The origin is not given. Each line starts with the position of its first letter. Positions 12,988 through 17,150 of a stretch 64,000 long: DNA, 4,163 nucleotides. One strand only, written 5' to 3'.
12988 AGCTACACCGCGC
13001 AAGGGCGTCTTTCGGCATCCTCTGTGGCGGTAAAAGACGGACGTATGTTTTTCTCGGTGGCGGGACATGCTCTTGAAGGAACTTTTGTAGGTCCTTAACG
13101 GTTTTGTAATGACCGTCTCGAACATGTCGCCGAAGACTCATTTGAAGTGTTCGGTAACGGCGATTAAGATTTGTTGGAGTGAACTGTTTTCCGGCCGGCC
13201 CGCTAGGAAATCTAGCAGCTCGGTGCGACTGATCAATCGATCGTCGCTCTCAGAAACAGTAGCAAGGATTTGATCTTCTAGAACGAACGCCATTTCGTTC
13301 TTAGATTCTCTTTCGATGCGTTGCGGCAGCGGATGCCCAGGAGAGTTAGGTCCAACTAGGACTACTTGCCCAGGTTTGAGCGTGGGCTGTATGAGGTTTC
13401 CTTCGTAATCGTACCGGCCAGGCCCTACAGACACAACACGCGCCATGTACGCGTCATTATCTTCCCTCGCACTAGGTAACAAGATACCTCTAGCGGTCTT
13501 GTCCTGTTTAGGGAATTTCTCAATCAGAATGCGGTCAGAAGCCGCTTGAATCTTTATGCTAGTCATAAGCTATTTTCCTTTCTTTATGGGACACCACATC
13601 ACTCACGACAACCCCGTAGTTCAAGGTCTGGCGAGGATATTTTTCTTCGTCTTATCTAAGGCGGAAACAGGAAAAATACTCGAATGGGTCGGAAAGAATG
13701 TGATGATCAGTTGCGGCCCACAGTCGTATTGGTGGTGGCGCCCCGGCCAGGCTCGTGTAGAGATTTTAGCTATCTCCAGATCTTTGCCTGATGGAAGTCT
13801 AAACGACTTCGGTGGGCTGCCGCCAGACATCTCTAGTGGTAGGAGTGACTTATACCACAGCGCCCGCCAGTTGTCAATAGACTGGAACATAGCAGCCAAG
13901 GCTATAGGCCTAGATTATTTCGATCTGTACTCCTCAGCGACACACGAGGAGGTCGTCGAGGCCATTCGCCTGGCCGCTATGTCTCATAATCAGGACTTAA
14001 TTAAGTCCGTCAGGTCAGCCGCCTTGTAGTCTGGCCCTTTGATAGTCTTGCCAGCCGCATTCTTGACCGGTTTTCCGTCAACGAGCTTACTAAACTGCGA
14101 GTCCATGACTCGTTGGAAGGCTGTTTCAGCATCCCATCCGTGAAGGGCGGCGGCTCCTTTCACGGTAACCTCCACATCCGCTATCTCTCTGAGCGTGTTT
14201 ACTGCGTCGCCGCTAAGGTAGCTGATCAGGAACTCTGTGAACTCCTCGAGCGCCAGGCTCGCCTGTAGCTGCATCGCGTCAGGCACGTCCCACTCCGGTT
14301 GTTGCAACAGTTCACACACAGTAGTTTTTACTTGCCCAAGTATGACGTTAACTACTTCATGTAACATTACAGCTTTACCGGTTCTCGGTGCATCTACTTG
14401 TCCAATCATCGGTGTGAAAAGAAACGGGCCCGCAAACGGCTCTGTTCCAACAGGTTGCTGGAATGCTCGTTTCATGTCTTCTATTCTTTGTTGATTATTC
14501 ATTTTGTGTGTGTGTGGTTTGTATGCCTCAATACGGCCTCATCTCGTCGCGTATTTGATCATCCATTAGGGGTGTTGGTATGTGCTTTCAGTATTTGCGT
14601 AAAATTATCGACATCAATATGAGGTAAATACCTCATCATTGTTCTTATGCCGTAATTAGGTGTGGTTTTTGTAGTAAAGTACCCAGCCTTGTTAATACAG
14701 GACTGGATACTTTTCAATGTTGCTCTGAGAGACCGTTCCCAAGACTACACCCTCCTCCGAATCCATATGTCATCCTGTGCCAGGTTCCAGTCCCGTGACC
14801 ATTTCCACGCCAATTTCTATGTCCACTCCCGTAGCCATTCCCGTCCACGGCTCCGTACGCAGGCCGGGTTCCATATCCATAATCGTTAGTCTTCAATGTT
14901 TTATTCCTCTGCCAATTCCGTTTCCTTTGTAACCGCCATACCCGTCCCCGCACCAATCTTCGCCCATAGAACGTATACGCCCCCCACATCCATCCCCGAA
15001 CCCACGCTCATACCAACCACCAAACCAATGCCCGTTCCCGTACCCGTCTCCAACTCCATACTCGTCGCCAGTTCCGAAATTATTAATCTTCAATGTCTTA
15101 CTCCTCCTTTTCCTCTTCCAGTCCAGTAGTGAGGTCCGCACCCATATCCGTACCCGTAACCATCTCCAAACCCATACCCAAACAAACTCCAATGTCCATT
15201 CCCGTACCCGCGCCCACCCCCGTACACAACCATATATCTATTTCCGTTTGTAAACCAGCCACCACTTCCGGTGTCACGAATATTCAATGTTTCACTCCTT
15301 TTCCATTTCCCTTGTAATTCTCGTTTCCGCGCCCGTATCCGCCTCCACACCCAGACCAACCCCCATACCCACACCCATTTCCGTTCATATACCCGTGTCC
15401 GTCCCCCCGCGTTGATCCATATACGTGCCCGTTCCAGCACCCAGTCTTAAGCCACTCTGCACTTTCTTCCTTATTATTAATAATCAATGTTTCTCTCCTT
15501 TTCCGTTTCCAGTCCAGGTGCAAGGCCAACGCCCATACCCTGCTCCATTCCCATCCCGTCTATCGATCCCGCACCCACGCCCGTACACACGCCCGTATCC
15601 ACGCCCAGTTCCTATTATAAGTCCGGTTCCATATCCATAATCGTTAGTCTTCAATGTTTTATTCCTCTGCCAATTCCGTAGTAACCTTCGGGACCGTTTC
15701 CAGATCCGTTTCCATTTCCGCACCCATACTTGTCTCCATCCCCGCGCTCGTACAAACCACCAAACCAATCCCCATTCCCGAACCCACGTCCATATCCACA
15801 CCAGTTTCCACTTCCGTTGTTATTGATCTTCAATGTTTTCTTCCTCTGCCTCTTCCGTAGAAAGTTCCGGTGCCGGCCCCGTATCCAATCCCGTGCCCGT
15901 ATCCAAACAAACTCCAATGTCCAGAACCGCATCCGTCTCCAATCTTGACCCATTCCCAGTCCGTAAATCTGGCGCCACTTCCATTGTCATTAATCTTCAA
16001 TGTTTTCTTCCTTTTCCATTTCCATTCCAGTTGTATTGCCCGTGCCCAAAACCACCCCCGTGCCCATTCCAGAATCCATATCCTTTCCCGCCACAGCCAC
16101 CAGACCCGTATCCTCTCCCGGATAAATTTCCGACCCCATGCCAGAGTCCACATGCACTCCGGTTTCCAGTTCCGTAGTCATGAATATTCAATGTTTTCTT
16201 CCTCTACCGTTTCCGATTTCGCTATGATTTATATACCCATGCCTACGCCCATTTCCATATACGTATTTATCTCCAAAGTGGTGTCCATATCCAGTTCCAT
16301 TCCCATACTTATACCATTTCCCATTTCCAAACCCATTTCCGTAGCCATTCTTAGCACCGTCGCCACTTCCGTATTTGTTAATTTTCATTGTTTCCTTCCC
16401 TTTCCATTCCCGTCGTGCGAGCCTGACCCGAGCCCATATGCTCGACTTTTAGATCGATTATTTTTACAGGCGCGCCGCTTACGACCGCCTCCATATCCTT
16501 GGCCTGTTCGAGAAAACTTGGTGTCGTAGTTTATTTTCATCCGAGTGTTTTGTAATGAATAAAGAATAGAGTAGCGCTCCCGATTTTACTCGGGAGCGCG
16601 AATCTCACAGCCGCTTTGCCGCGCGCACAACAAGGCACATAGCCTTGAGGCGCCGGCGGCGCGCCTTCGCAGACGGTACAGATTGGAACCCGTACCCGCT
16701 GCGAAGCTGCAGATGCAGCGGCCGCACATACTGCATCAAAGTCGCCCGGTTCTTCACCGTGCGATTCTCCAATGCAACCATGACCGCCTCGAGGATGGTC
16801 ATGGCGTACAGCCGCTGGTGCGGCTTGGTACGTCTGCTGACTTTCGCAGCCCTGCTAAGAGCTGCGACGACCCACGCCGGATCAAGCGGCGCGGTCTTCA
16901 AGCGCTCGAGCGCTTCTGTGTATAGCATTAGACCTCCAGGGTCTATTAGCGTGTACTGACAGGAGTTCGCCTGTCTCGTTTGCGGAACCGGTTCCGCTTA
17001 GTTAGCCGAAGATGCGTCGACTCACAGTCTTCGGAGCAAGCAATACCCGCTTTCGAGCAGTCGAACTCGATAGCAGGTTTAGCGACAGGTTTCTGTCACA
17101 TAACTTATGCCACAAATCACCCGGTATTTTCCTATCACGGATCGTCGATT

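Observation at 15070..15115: A 30-45-nt junction module encodes the peptide C-terminus, the next Shine-Dalgarno sequence, the stop/start overlap and the next N-terminus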

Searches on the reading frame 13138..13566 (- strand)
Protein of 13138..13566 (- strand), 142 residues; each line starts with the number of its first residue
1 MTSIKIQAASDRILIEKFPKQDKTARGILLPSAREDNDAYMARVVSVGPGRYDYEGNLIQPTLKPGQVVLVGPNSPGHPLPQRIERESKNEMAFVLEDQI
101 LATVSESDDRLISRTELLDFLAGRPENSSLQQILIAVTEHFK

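Call 75: search_protein_families(library=pfam, proteins=[window:13138-13566:-], max_evalue=0.01)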
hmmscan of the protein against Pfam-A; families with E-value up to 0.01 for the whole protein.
window:13138-13566:- (142 aa): 1 family
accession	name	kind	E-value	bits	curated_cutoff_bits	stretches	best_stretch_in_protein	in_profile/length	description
PF00166.26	Cpn10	-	1.2e-13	51.3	21.1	1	5-103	1-92/93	Chaperonin 10 Kd subunit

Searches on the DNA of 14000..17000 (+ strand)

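Call 8: search_dna_similar(query=window:14000-17000:+, collection=phages, mode=distant, max_rows=20)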
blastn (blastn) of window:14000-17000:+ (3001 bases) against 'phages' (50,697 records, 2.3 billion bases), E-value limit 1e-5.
No match.
